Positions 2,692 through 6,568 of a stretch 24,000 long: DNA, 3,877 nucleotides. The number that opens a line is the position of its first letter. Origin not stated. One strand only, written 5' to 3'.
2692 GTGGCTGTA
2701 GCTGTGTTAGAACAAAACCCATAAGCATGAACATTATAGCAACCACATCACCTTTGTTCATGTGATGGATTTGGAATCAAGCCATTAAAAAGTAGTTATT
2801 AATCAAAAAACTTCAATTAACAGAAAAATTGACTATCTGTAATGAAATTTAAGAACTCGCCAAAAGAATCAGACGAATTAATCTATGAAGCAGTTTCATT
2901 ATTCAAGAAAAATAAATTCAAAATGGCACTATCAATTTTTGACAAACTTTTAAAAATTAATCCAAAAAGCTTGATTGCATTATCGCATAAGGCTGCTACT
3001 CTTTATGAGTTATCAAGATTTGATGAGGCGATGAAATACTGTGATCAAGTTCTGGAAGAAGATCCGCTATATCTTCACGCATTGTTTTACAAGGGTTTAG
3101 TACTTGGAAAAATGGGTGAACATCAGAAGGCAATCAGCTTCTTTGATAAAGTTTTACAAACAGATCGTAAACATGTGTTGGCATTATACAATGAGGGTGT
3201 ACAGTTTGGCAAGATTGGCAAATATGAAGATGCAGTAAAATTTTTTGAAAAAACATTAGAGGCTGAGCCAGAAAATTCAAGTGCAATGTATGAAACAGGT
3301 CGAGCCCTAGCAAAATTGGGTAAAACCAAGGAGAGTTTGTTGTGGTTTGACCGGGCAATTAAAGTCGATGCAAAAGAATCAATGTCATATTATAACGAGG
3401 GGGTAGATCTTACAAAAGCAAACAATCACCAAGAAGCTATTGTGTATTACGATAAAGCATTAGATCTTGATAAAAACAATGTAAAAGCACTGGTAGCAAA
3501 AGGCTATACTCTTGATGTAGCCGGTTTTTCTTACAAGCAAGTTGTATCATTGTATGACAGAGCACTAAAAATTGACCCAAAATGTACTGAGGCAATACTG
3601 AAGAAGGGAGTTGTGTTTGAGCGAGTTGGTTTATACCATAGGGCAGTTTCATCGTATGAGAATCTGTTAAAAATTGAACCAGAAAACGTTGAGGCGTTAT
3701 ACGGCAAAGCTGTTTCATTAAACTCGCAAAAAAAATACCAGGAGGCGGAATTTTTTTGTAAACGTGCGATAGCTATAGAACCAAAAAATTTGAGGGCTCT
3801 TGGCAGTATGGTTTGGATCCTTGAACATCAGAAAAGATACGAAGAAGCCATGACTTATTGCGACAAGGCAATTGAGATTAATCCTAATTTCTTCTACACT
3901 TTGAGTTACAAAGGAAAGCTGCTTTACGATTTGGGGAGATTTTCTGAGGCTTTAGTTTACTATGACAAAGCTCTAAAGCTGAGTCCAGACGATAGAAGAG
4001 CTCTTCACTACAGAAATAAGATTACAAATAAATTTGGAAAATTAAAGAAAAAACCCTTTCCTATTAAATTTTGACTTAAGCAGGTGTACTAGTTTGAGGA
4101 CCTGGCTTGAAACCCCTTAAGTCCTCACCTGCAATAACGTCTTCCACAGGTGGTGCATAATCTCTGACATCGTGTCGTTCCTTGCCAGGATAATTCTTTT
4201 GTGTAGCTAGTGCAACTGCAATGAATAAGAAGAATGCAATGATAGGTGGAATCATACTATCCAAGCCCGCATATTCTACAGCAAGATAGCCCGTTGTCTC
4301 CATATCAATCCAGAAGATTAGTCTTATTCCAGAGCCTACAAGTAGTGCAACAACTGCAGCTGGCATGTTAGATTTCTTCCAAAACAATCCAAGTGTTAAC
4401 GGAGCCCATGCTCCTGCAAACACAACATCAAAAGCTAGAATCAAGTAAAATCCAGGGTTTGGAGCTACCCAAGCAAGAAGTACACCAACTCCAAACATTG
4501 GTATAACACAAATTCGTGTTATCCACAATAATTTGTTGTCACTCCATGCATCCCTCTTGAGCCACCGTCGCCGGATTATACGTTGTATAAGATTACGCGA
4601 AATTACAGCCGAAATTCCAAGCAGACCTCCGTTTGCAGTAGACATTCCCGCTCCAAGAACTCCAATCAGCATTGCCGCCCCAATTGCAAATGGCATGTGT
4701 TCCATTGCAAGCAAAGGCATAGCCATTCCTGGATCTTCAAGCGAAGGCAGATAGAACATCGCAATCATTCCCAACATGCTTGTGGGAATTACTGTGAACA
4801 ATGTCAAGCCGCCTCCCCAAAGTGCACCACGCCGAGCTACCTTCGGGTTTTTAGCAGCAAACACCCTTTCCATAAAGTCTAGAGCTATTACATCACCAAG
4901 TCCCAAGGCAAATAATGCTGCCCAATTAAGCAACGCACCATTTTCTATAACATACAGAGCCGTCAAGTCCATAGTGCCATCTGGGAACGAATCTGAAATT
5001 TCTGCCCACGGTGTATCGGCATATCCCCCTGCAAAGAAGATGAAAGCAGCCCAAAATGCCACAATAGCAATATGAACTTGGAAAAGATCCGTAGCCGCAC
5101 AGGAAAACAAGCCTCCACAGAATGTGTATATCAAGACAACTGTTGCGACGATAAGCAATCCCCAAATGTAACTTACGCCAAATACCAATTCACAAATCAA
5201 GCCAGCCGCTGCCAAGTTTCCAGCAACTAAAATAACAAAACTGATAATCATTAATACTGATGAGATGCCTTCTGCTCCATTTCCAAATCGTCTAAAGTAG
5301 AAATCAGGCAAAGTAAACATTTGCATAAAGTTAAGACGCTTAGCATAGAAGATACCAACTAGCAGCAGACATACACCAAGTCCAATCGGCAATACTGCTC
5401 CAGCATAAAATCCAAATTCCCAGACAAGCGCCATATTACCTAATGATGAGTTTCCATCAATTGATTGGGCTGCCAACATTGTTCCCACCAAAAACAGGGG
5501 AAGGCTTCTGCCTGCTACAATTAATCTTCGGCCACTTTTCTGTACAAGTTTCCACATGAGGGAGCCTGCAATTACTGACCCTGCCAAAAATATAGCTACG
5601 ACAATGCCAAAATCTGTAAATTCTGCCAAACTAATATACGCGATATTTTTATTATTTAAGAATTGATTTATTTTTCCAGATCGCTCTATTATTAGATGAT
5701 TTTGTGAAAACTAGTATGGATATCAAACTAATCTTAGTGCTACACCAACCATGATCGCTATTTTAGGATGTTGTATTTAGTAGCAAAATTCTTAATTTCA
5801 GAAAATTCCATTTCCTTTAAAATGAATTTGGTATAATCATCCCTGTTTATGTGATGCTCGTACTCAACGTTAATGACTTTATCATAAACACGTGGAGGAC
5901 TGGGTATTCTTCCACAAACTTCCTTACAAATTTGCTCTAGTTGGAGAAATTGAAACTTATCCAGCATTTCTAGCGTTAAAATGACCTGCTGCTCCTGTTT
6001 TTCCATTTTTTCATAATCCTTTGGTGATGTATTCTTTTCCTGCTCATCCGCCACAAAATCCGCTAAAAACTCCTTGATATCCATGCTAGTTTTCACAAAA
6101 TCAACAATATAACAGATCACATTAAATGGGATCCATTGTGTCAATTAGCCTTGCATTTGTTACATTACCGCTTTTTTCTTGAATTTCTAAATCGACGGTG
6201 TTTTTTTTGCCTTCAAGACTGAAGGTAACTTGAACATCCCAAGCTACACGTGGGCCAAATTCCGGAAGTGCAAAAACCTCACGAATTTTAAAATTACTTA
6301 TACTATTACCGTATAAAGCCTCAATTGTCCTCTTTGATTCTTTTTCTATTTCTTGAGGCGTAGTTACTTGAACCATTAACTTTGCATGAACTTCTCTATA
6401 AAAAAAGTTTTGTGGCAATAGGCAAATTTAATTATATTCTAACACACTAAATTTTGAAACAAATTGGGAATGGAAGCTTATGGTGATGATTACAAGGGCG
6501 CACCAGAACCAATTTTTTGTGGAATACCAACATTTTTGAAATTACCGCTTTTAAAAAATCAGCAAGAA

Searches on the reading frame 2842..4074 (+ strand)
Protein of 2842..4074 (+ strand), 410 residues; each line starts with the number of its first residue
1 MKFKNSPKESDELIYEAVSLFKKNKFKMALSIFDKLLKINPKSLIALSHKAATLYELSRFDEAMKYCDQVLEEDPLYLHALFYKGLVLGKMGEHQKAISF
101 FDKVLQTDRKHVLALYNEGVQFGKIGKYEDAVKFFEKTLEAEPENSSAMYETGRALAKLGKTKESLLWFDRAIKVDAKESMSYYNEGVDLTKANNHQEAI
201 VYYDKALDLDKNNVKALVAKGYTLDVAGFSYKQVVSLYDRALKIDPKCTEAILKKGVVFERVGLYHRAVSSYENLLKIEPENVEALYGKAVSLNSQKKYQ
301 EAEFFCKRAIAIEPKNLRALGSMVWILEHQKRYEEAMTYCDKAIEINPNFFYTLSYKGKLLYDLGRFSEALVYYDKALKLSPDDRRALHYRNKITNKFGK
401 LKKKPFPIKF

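Call 3: search_protein_families(library=pfam, proteins=[window:2842-4074:+])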
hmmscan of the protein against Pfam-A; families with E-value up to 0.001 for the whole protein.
window:2842-4074:+ (410 aa): 31 families (the best 25 are shown)
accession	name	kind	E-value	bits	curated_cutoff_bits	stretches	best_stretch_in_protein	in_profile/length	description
PF00515.34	TPR_1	-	5.7e-68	222.6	27.8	7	353-384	3-34/34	Tetratricopeptide repeat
PF07719.23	TPR_2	-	4.4e-60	195.3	27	3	353-384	3-34/34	Tetratricopeptide repeat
PF13431.12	TPR_17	-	5.2e-46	151.5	24.4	0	339-371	1-33/34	Tetratricopeptide repeat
PF13181.12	TPR_8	-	8.7e-42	138.2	25.7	1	318-349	2-33/34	Tetratricopeptide repeat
PF14559.12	TPR_19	-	2.7e-41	140.1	25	3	295-349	3-57/68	Tetratricopeptide repeat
PF13432.12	TPR_16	-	2.2e-40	137.1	32.7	4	122-174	7-59/65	Tetratricopeptide repeat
PF13428.12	TPR_14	-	9.3e-35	116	23.5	1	358-390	8-40/44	Tetratricopeptide repeat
PF13414.12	TPR_11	-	4.3e-28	97.2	26.8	1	358-387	1-30/42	TPR repeat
PF12895.13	ANAPC3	-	5.1e-27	94.4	27.2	4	6-65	19-77/82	Anaphase-promoting complex, cyclosome, subunit 3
PF13424.12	TPR_12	-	5.1e-26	91.1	30.1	2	45-109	4-76/77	Tetratricopeptide repeat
PF13174.12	TPR_6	-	9.9e-25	85.9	26.3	0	80-106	2-28/33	Tetratricopeptide repeat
PF13374.12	TPR_10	-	1e-24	86.2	27.5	0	353-380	4-31/42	Tetratricopeptide repeat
PF13176.12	TPR_7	-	7.4e-24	82.2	27.9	0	255-279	5-29/36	Tetratricopeptide repeat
PF14853.12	Fis1_TPR_C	-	4.3e-22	78.5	25.3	0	124-148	13-37/53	Fis1 C-terminal tetratricopeptide repeat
PF13371.12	TPR_9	-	2.7e-17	63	35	1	328-387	6-65/73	Tetratricopeptide repeat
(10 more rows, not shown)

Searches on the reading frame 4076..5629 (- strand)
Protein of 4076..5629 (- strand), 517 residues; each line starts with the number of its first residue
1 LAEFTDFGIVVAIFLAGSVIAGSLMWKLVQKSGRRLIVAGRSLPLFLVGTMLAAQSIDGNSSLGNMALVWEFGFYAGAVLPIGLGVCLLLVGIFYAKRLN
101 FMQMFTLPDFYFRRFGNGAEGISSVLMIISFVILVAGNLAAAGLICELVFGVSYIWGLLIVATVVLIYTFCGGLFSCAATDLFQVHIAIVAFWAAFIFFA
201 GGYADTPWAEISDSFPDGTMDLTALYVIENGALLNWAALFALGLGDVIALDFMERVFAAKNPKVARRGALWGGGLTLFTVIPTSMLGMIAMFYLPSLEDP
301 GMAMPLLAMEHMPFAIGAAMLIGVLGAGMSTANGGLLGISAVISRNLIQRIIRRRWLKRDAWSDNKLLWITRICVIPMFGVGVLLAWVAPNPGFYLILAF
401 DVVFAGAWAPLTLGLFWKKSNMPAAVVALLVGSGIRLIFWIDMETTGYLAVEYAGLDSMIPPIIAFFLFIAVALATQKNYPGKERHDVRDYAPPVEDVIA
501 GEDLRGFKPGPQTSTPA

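Call 3: search_protein_families(library=pfam, proteins=[window:4076-5629:-])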
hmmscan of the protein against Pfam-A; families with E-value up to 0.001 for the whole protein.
window:4076-5629:- (517 aa): 1 family
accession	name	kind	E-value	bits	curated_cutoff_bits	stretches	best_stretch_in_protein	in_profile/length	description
PF00474.23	SSF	-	2.9e-31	109.2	22.8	1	37-432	2-406/406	Sodium:solute symporter family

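Call 5: search_protein_families(library=ncbifam, proteins=[window:4076-5629:-], max_evalue=0.01)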
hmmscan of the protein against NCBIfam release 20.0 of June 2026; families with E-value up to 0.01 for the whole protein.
window:4076-5629:- (517 aa): 5 families
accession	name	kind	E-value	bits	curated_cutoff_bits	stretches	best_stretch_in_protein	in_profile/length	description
TIGR00813.1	sss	superfamily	1.9e-37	129.3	184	1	37-432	2-411/411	sodium/solute symporter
TIGR02121.1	Na_Pro_sym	equivalog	2.8e-28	98.9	515.5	1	9-479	5-471/488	sodium/proline symporter PutP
TIGR03648.1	Na_symport_lg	subfamily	8e-22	77.4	320.75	2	33-201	24-192/547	VC_2705 family sodium/solute symporter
TIGR02119.1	panF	equivalog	2.1e-19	69.9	328.05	1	38-472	37-464/471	sodium/pantothenate symporter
NF011948.0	PRK15419.1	equivalog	2e-08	33.6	955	1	5-445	5-449/502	sodium/proline symporter PutP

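Call 26: search_solved_structures(query=window:4076-5629:-, max_evalue=0.00001)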
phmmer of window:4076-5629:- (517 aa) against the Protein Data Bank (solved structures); distinct sequences matched with E-value up to 0.00001: 6.
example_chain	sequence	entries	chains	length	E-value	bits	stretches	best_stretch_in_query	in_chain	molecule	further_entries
9rws_A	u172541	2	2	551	5.7e-20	74.5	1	12-437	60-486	Solute carrier family 5 (High affinity choline transporter), member 7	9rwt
8j74_A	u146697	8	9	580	4.1e-15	58.4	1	31-437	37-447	High affinity choline transporter 1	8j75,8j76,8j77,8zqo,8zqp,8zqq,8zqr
9bfi_A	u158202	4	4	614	4.9e-15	58.2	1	31-437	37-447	High affinity choline transporter 1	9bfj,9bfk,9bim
2xq2_A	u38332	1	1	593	5e-11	45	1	7-433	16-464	SODIUM/GLUCOSE COTRANSPORTER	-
3dh4_A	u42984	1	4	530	3.2e-09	39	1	38-433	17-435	Sodium/glucose cotransporter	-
2xq2_B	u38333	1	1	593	8.8e-07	30.9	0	42-433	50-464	SODIUM/GLUCOSE COTRANSPORTER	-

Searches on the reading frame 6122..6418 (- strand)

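Call 5: search_protein_families(library=ncbifam, proteins=[window:6122-6418:-], max_evalue=0.01)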
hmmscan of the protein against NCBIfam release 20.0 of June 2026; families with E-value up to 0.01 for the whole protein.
window:6122-6418:- (98 aa): 0 families

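Call 25: search_protein_families(library=pfam, proteins=[window:6122-6418:-], max_evalue=1)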
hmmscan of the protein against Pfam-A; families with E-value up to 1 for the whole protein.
window:6122-6418:- (98 aa): 1 family
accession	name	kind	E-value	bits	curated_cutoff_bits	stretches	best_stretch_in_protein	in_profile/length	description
PF16873.10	AbiGii_2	-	0.05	12.8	25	1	8-74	246-311/397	Putative abortive phage resistance protein AbiGii toxin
